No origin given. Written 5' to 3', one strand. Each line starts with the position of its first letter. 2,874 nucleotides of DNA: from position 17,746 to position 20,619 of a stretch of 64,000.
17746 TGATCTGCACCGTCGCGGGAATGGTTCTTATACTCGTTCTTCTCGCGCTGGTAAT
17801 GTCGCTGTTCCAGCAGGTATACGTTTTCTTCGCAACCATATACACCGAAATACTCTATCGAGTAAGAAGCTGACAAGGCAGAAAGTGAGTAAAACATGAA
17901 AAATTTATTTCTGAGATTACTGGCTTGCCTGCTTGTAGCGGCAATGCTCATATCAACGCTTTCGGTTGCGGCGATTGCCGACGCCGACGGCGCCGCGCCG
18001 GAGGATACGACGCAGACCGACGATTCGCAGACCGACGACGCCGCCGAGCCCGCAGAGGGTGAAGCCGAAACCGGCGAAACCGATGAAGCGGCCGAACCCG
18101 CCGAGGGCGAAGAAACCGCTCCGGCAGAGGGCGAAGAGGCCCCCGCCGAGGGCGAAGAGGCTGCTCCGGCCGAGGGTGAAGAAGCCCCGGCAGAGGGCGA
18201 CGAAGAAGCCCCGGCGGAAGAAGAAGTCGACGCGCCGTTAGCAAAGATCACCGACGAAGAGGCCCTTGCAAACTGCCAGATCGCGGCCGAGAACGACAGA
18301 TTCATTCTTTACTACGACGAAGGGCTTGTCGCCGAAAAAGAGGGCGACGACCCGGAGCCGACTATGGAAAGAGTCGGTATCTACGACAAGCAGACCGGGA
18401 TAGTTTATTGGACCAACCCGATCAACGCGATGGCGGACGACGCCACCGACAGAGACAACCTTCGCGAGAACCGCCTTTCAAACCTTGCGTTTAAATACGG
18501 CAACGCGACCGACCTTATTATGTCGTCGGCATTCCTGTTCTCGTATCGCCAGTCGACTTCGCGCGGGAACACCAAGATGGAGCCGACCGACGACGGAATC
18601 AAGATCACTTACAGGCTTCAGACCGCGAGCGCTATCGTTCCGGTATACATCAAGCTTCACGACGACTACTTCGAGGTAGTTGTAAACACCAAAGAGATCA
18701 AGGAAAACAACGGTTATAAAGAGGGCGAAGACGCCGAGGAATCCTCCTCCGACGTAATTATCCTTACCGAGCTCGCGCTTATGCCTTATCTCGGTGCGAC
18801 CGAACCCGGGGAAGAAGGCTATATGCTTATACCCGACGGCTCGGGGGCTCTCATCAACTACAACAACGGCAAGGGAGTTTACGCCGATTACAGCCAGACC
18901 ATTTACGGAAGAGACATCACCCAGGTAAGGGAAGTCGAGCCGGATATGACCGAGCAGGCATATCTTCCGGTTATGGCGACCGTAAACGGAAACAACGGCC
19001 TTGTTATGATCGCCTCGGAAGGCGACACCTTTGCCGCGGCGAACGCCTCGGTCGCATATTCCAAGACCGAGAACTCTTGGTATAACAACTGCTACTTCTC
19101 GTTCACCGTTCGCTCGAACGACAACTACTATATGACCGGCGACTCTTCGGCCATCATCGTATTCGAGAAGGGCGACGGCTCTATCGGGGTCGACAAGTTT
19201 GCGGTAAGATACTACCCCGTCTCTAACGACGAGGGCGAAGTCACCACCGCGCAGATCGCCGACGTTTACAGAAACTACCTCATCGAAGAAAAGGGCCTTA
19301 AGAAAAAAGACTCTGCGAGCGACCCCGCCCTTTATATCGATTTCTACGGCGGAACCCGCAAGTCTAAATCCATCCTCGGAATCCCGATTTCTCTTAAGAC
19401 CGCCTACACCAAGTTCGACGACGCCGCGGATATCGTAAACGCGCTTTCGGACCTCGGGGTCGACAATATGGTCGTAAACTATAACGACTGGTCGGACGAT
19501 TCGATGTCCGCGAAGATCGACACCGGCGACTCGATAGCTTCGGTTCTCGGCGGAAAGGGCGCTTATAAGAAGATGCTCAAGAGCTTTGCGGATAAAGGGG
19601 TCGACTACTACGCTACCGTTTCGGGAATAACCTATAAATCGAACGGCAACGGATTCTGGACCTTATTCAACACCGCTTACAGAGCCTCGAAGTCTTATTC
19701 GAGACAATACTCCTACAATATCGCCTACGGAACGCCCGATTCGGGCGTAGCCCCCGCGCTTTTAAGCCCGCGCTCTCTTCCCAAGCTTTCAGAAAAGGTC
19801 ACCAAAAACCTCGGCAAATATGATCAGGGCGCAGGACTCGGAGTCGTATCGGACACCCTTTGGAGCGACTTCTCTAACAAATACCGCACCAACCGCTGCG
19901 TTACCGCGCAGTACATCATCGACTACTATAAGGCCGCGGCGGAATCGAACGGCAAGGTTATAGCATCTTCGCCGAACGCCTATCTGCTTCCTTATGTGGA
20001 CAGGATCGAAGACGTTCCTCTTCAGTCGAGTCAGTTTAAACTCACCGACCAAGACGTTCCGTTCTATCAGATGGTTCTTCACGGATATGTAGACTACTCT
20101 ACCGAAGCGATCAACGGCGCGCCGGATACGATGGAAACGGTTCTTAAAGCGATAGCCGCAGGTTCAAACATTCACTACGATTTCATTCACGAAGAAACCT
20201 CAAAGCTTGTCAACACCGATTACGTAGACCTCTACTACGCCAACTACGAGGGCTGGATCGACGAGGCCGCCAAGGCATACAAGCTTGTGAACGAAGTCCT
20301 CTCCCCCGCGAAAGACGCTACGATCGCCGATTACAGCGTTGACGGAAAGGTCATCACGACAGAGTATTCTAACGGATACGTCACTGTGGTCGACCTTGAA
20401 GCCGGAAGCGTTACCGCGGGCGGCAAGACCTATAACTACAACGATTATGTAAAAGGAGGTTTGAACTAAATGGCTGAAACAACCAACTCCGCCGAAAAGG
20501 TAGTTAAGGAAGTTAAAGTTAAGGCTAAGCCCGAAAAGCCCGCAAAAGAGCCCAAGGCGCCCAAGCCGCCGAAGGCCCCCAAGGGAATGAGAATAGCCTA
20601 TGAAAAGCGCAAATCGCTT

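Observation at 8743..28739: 20-kb co-directional locus that disperses a YknWXYZ/MacAB-like system among two MalFG permease pairs and large extracytoplasmic proteins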

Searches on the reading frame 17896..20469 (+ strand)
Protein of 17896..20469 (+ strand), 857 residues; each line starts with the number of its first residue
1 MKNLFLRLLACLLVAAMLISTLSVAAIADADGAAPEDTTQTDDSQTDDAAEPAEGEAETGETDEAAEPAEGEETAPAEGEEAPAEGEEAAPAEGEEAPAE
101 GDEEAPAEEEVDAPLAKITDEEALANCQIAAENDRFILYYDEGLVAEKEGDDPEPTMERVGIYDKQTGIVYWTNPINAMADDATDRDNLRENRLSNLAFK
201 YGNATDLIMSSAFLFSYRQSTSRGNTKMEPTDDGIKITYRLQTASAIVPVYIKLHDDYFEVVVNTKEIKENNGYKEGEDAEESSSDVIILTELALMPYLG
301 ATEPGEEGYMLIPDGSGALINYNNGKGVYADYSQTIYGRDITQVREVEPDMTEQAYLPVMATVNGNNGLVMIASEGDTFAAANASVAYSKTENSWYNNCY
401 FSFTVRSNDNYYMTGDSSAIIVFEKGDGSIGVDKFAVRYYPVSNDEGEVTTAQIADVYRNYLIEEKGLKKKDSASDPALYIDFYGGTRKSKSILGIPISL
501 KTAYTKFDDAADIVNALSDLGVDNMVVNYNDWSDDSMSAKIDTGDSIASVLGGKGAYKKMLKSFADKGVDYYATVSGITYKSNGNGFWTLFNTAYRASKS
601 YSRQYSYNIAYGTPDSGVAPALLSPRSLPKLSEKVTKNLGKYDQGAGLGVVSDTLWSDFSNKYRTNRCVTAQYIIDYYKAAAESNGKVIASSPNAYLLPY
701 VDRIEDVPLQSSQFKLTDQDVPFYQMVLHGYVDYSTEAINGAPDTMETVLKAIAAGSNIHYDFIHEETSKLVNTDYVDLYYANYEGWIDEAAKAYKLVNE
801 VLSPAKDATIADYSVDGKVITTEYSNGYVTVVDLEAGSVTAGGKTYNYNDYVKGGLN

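Call 4: search_protein_families(library=pfam, proteins=[window:17896-20469:+], max_evalue=0.01)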
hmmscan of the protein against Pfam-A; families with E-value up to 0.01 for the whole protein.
window:17896-20469:+ (857 aa): 1 family
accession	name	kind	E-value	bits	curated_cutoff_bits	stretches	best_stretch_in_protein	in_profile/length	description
PF18952.6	DUF5696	-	5.2e-147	491.4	25.6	1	226-851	2-612/612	Family of unknown function (DUF5696)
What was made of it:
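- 17896..20469 (+): Gene 8: DUF5696 protein. Membrane-tethered through an N-terminal helix and an acidic disordered linker, with a GH129/GH101/GH31-like (beta/alpha)8 glycosidase fold. PF18952, E 5e-147 (call 4).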

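Call 9: find_homologous_proteins(query=window:17896-20469:+, max_evalue=1e-10)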
Query window:17896-20469:+ (857 aa): 163 proteins with E <= 1e-10 among 8000 candidates; the best 120 are listed.
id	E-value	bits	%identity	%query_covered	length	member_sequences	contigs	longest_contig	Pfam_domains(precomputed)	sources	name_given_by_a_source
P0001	0.0e+0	1864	98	100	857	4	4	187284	PF18952.7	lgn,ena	-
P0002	0.0e+0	1345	69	100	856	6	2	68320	PF18952.7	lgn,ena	-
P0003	0.0e+0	1316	71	100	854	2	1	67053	PF18952.7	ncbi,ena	-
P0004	0.0e+0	1316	69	100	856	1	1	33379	PF18952.7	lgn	-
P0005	0.0e+0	1315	68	100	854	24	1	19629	PF18952.7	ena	-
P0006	0.0e+0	1313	69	100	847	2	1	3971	PF18952.7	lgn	-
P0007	0.0e+0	1306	68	100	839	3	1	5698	PF18952.7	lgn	-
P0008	0.0e+0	1306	76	86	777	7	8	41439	PF18952.7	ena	-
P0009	0.0e+0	1296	68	100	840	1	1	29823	PF18952.7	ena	-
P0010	0.0e+0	1296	69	100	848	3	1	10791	PF18952.7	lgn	-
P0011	0.0e+0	1283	70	98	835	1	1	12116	PF18952.7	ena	-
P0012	0.0e+0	1278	66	100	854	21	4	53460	PF18952.7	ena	-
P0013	0.0e+0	1274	68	100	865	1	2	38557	PF18952.7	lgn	-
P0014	0.0e+0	1269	67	100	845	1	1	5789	PF18952.7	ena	-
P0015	0.0e+0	1268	69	100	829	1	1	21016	PF18952.7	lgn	-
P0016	0.0e+0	1266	73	89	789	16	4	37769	PF18952.7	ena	-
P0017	0.0e+0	1264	72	90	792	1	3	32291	PF18952.7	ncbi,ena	-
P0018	0.0e+0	1259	70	88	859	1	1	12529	PF18952.7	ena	-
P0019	0.0e+0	1252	66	95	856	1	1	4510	PF18952.7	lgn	-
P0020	0.0e+0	1250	71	93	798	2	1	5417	PF18952.7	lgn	-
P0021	0.0e+0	1241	65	100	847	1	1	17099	PF18952.7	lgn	-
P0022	0.0e+0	1235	70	91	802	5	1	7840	PF18952.7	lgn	-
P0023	0.0e+0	1234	68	98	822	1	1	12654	PF18952.7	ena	-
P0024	0.0e+0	1217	72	86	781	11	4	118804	PF18952.7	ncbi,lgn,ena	-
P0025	0.0e+0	1216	65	100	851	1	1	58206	PF18952.7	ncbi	-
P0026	0.0e+0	1207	71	82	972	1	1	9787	PF18952.7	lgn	-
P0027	0.0e+0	1186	65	97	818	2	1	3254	PF18952.7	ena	-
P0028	0.0e+0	1158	70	82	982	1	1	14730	PF18952.7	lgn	-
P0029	0.0e+0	1152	70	82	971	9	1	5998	PF18952.7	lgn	-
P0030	0.0e+0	1145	70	82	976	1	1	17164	PF18952.7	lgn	-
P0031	0.0e+0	1132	69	82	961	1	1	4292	PF18952.7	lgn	-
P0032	0.0e+0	1122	57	100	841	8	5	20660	PF18952.7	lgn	-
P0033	0.0e+0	1118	58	100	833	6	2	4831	PF18952.7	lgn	-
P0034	0.0e+0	1114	59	99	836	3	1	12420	PF18952.7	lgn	-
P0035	0.0e+0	1106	58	100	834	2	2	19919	PF18952.7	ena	-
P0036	0.0e+0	1104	59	99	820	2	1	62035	PF18952.7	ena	-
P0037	0.0e+0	1098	56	99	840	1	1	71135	PF18952.7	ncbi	-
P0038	0.0e+0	1091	61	86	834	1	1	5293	PF18952.7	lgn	-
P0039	0.0e+0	1091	58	100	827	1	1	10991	PF18952.7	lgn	-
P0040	0.0e+0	1077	58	99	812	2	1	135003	PF18952.7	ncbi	-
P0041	0.0e+0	1073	58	100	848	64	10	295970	PF18952.7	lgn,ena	-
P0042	0.0e+0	1073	59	100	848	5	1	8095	PF18952.7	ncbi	-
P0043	0.0e+0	1070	58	99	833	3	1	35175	PF18952.7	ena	-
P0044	0.0e+0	1068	58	100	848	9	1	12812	PF18952.7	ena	-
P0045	0.0e+0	1067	58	99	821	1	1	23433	PF18952.7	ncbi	-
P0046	0.0e+0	1058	62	86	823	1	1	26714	PF18952.7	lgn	-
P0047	0.0e+0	1058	58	100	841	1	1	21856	PF18952.7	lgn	-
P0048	0.0e+0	1057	58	100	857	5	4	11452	PF18952.7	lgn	-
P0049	0.0e+0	1056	58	100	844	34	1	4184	PF18952.7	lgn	-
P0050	0.0e+0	1054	59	100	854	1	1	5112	PF18952.7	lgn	-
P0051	0.0e+0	1054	58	99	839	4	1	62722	PF18952.7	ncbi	-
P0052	0.0e+0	1052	58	100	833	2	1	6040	PF18952.7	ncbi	-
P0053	0.0e+0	1049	59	95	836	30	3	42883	PF18952.7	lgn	-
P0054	0.0e+0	1047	57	100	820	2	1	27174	PF18952.7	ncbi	-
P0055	0.0e+0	1045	59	92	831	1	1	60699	PF18952.7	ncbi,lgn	-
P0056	0.0e+0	1045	57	99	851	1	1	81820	PF18952.7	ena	-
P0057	0.0e+0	1035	55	99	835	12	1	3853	PF18952.7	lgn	-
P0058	0.0e+0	1034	58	95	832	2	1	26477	PF18952.7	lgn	-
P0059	0.0e+0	1028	59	93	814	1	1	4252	PF18952.7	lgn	-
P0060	0.0e+0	1022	57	99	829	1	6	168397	PF18952.7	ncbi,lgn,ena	-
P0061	0.0e+0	1021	57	99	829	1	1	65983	PF18952.7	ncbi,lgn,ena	-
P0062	0.0e+0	1017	57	100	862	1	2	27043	PF18952.7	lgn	-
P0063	2.7e-296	1004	56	100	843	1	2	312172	PF18952.7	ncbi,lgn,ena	-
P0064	9.5e-295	999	56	98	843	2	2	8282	PF18952.7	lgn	-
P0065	2.9e-294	997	54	100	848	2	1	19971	PF18952.7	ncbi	-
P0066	2.4e-292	991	59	86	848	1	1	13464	PF18952.7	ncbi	-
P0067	3.2e-292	990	54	100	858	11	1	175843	PF18952.7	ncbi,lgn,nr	ncbi:MAG: DUF5696 domain-containing protein [Oscillospiraceae bacterium]|nr:DUF5696 domain-containin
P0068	9.0e-292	989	56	100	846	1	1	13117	PF18952.7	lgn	-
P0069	8.3e-290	982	59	86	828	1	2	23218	PF18952.7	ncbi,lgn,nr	ncbi:MAG: DUF5696 domain-containing protein [Oscillospiraceae bacterium]|nr:DUF5696 domain-containin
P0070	3.5e-289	980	59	86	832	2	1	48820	PF18952.7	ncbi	-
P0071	6.4e-289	979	59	86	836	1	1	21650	PF18952.7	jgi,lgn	-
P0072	1.2e-288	978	58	86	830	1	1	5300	PF18952.7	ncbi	-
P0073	1.7e-288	978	59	87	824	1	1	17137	PF18952.7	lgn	-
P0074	2.8e-288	977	59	87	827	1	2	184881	PF18952.7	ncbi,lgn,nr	ncbi:MAG: DUF5696 domain-containing protein [Oscillospiraceae bacterium]|nr:DUF5696 domain-containin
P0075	4.0e-288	977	59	86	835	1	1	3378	PF18952.7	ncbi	-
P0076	1.0e-287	975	59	87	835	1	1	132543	PF18952.7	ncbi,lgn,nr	ncbi:MAG: DUF5696 domain-containing protein [Oscillospiraceae bacterium]|nr:DUF5696 domain-containin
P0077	4.3e-287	973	54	100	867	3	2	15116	PF18952.7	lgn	-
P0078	4.7e-286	970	59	86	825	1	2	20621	PF18952.7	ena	-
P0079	5.6e-285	966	54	100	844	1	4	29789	PF18952.7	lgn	-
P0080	1.1e-284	965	59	87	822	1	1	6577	PF18952.7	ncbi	-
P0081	1.3e-284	965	58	86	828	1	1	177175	PF18952.7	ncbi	-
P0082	1.9e-284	965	58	86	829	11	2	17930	PF18952.7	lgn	-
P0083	9.0e-284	962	54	100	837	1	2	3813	PF18952.7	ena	-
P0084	7.9e-281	953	54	100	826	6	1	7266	PF18952.7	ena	-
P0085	1.1e-280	952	55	100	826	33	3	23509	PF18952.7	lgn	-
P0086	9.0e-279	946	56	88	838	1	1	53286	PF18952.7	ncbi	-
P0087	9.6e-278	942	53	100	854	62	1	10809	PF18952.7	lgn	-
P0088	1.1e-275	936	56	91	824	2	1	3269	PF18952.7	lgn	-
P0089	1.2e-269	916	53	100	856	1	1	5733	PF18952.7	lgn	-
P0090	2.2e-256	872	59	79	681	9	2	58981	PF18952.7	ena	-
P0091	2.4e-174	600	51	67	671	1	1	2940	PF18952.7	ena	-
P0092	7.9e-166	572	42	88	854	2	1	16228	PF18952.7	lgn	-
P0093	1.2e-165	572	40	98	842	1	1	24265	PF18952.7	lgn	-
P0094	6.2e-165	569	41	86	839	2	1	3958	PF18952.7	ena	-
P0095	3.6e-164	567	42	91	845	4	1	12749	PF18952.7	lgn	-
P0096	5.9e-164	566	42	91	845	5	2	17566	PF18952.7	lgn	-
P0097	6.6e-163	563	41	86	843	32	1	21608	PF18952.7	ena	-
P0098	6.5e-162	559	40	95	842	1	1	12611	PF18952.7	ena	-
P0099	6.7e-162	559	40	95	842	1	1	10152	PF18952.7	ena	-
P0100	2.1e-161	558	40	95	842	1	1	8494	PF18952.7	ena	-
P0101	3.1e-161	557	41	85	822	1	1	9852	PF18952.7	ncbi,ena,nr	ncbi:MAG: hypothetical protein IJ723_02440 [Ruminococcus sp.]|nr:hypothetical protein [Ruminococcus 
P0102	3.6e-161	557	40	95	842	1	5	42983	PF18952.7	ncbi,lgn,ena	-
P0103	5.4e-161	556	40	95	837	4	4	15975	PF18952.7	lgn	-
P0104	1.4e-160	555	41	85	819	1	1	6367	PF18952.7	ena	-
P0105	3.2e-160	554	41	85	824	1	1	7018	PF18952.7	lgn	-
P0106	1.9e-159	551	41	90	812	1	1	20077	PF18952.7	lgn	-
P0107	2.2e-159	551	40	88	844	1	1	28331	PF18952.7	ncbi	-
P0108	2.6e-159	551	39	98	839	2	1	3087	PF18952.7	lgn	-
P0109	6.2e-159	549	39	98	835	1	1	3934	PF18952.7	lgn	-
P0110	6.7e-158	546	43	88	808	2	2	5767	PF18952.7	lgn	-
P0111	1.2e-157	545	42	85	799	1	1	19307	PF18952.7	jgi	jgi:hypothetical protein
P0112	1.0e-156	542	41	92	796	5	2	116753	PF18952.7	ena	-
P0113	1.3e-156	542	41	91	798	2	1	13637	PF18952.7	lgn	-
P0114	1.9e-153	531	41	86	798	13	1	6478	PF18952.7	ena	-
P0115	2.0e-143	498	40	85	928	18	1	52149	PF18952.7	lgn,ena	-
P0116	1.6e-139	485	39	86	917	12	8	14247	PF18952.7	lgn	-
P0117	9.3e-139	483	39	85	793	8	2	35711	PF18952.7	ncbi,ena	-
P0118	6.4e-138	480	37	85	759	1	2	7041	PF18952.7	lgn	-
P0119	5.1e-136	474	38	85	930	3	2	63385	PF18952.7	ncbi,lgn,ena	-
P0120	3.0e-124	435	34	86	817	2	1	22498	PF18952.7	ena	-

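Call 10: find_encoding_contigs(protein=P0001, flank=10000, max_places=2)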
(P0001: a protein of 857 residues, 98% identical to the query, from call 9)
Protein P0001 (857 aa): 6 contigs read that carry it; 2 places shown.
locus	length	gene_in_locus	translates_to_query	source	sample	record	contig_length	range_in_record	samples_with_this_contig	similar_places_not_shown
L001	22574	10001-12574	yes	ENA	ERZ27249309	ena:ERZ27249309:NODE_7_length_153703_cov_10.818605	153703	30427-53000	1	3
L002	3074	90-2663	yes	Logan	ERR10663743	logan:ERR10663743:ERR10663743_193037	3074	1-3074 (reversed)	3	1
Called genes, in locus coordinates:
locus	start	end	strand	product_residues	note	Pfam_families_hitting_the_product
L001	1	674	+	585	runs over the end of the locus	-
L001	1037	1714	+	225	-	PF02463:SMC_N (weak), PF00005:ABC_tran, PF13304:AAA_21 (faint)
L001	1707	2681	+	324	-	PF00005:ABC_tran, PF02463:SMC_N (weak), PF13304:AAA_21 (faint)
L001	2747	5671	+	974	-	PF01547:SBP_bac_1, PF13416:SBP_bac_8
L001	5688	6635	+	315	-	PF00528:BPD_transp_1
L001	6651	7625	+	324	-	-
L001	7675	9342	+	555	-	PF01436:NHL (faint)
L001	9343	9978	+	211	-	PF04893:Yip1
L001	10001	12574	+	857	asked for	PF18952:DUF5696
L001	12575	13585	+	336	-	PF00528:BPD_transp_1 (weak)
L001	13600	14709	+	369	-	PF00528:BPD_transp_1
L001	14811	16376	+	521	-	PF02156:Glyco_hydro_26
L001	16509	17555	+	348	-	PF25967:RND-MFP_C (weak), PF25975:CzcB_C (weak), PF25989:YknX_C (faint)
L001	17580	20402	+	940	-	PF02687:FtsX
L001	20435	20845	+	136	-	-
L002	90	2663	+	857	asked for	PF18952:DUF5696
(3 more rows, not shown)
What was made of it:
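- Checked: An independent gene call on a 98-100% identical contig agrees, including the 8-nt overlap of genes 1 and 2 (call 10).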

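Call 11: find_encoding_contigs(protein=P0041, flank=10000, max_places=2)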
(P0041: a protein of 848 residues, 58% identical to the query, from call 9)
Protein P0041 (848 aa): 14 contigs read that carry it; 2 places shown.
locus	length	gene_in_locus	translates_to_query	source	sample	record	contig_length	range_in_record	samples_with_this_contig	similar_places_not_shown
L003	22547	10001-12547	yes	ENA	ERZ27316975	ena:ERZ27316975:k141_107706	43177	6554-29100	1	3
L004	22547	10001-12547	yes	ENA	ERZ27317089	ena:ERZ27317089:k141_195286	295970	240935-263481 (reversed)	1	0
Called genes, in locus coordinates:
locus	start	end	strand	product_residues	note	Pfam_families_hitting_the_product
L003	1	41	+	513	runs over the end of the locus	-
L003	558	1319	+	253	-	PF00005:ABC_tran, PF02463:SMC_N (faint), PF13304:AAA_21 (faint)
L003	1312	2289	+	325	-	PF02463:SMC_N, PF00005:ABC_tran, PF13304:AAA_21 (faint)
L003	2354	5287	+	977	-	PF01547:SBP_bac_1, PF13416:SBP_bac_8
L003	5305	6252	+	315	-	PF00528:BPD_transp_1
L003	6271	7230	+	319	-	PF00528:BPD_transp_1 (faint)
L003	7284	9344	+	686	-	PF01436:NHL (faint), PF00515:TPR_1 (faint), PF07719:TPR_2 (faint), PF13181:TPR_8 (faint)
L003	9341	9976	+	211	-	PF04893:Yip1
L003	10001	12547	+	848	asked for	PF18952:DUF5696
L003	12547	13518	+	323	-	PF00528:BPD_transp_1 (weak)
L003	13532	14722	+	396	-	PF00528:BPD_transp_1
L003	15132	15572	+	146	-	PF13673:Acetyltransf_10, PF00583:Acetyltransf_1, PF13508:Acetyltransf_7 (weak)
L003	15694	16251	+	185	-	PF02632:BioY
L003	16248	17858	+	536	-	PF16990:CBM_35 (weak), PF02156:Glyco_hydro_26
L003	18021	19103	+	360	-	PF25917:BSH_RND (faint), PF25967:RND-MFP_C (weak), PF25975:CzcB_C (weak)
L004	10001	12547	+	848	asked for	PF18952:DUF5696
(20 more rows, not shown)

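Call 12: find_encoding_contigs(protein=P0102, flank=10000, max_places=2)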
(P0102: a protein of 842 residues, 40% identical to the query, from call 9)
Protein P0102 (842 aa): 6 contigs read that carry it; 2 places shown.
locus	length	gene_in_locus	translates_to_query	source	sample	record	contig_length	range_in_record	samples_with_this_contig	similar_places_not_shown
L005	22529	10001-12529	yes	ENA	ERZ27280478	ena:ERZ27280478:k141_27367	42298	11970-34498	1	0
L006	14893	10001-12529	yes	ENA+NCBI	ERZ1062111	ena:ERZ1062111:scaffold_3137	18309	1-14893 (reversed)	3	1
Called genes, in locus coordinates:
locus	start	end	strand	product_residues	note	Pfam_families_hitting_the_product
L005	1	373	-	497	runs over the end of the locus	PF00089:Trypsin, PF13365:Trypsin_2, PF00595:PDZ, PF13180:PDZ_2, PF17820:PDZ_6 (weak)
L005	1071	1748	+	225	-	PF02463:SMC_N (faint), PF00005:ABC_tran, PF13175:AAA_15 (faint), PF13304:AAA_21 (faint)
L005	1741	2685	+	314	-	PF00005:ABC_tran, PF02463:SMC_N (weak), PF13304:AAA_21 (faint), PF04014:MazE_antitoxin (weak)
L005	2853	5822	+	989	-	PF16990:CBM_35 (faint), PF25275:Golvesin_C (faint), PF01547:SBP_bac_1, PF13416:SBP_bac_8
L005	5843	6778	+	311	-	-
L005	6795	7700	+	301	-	PF00528:BPD_transp_1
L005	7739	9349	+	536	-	PF01436:NHL (faint), PF13432:TPR_16 (weak)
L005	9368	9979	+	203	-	PF04893:Yip1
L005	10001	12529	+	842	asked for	PF18952:DUF5696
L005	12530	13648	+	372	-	PF00528:BPD_transp_1 (weak)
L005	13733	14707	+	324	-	PF00528:BPD_transp_1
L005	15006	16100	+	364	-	PF00364:Biotin_lipoyl (faint), PF25984:BSH_YknX (faint), PF25917:BSH_RND, PF25919:BSH_CusB (faint), PF25975:CzcB_C, PF25989:YknX_C (weak)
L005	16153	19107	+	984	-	PF02687:FtsX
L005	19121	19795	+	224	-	-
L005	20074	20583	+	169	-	PF00466:Ribosomal_L10, PF27436:RL10_C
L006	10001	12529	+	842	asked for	PF18952:DUF5696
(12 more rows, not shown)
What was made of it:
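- On YknWXYZ four-component transporter: Weak or faint YknX_C/BSH_YknX in precomputed annotation of orthologues (calls 10, 12).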

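Call 16: find_related_loci(query=A1, collection=genome_contigs, flank=10000)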
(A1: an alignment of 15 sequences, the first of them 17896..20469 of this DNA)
Query A1 (857 aa) in genome_contigs; peptide patterns used: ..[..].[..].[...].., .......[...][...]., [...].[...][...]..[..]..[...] (x = any residue, [..] = any of these).
599 stretches matched a pattern (row limit reached: there are more); 575 encode a relative of the query (tblastn E <= 1e-3); the best 80 are kept; 79 distinct loci.
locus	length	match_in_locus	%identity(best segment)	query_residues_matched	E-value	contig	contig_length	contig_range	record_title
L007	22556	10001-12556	71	1-855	0e+0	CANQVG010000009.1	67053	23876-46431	MAG: uncultured Clostridia bacterium isolate Lapin-033__bin32 genome assembly, contig: Lapin-033__NODE_282_length_67053_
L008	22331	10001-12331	76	1-857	0e+0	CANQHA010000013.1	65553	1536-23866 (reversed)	MAG: uncultured Clostridia bacterium isolate Lapin-028__bin48 genome assembly, contig: Lapin-028__NODE_376_length_65553_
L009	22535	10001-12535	70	1-855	0e+0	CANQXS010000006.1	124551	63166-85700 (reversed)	MAG: uncultured Clostridia bacterium isolate Lapin-032__bin131 genome assembly, contig: Lapin-032__NODE_227_length_12455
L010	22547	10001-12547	65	1-855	0e+0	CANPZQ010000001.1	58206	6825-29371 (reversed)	MAG: uncultured Clostridia bacterium isolate Lapin-002__bin56 genome assembly, contig: Lapin-002__NODE_677_length_58206_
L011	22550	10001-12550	66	1-855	0e+0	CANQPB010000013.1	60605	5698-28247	MAG: uncultured Clostridia bacterium isolate Lapin-012__bin74 genome assembly, contig: Lapin-012__NODE_950_length_60605_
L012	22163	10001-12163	64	118-851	0e+0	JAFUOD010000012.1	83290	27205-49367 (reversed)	MAG: Oscillospiraceae bacterium isolate RGIG4672 Roe_deer_Rectum-5__c1863, whole genome shotgun sequence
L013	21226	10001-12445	58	1-851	0e+0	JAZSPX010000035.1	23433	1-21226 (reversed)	MAG: Candidatus Faeciplasma sp. isolate T1900044545_TS20190011.MAGScoT_cleanbin_000030 SGB_123_k141_3204367, whole genom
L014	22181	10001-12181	59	118-856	0e+0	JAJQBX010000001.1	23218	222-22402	MAG: Oscillospiraceae bacterium isolate C.5_3 NODE_275_length_23218_cov_98.220826, whole genome shotgun sequence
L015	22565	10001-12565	54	1-856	0e+0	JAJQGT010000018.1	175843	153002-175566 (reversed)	MAG: Oscillospiraceae bacterium isolate U.3_2 NODE_7_length_175843_cov_43.747195, whole genome shotgun sequence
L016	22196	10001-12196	59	115-856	0e+0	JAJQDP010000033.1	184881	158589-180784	MAG: Oscillospiraceae bacterium isolate MI.11_1 NODE_5_length_184881_cov_76.329997, whole genome shotgun sequence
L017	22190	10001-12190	58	115-856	0e+0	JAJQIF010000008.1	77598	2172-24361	MAG: Oscillospiraceae bacterium isolate U.9_1 NODE_46_length_77598_cov_15.085488, whole genome shotgun sequence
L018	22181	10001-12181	59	118-856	0e+0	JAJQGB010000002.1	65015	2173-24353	MAG: Oscillospiraceae bacterium isolate U.10_1 NODE_27_length_65015_cov_47.560976, whole genome shotgun sequence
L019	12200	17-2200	58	118-856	0e+0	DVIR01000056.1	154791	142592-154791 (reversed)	MAG TPA_asm: Candidatus Faeciplasma gallinarum isolate CHK157-1446 CHK157__C287442_L154791_ERR2241945, whole genome shot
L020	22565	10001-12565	53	1-856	0e+0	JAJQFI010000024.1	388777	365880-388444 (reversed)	MAG: Oscillospiraceae bacterium isolate MO.2_2 NODE_2_length_388777_cov_81.491755, whole genome shotgun sequence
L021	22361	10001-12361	72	1-855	0e+0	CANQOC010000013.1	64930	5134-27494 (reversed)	MAG: uncultured Clostridia bacterium isolate Lapin-033__bin33 genome assembly, contig: Lapin-033__NODE_295_length_64930_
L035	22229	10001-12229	41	102-856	5e-158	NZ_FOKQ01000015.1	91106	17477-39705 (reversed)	Ruminococcus albus strain AR67, whole genome shotgun sequence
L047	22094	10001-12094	40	124-855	7e-152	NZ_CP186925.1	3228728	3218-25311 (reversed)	Ruminococcus callidus strain ATCC 27760 chromosome, complete genome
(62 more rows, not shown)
